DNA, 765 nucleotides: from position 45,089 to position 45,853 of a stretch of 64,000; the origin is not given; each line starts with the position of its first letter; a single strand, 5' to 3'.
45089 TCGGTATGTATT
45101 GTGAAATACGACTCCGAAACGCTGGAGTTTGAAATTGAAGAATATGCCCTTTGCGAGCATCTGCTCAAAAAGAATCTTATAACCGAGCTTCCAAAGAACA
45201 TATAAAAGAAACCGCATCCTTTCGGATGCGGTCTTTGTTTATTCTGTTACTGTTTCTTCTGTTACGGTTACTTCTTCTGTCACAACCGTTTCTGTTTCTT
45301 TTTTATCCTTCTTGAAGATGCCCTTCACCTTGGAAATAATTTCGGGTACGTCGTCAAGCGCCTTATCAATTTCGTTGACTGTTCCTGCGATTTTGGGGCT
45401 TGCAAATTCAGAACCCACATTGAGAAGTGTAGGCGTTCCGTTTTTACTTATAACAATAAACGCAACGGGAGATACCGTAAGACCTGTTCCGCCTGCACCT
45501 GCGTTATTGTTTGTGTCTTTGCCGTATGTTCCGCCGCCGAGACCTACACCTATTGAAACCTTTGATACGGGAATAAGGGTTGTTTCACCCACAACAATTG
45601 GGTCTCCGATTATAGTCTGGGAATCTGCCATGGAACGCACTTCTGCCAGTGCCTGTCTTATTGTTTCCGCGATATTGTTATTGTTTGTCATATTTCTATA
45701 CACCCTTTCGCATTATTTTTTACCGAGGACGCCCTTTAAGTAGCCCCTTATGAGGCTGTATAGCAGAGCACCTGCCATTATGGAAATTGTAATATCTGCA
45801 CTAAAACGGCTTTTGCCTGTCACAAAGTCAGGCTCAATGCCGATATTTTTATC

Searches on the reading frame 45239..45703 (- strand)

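Call 87: search_protein_families(library=pfam, proteins=[window:45239-45703:-], max_evalue=0.00001)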
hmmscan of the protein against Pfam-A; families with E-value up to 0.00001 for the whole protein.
window:45239-45703:- (154 aa): 1 family
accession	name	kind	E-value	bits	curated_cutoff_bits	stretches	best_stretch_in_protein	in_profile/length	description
PF09579.15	Spore_YtfJ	-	7.9e-16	58.5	25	1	38-123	3-80/81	Sporulation protein YtfJ (Spore_YtfJ)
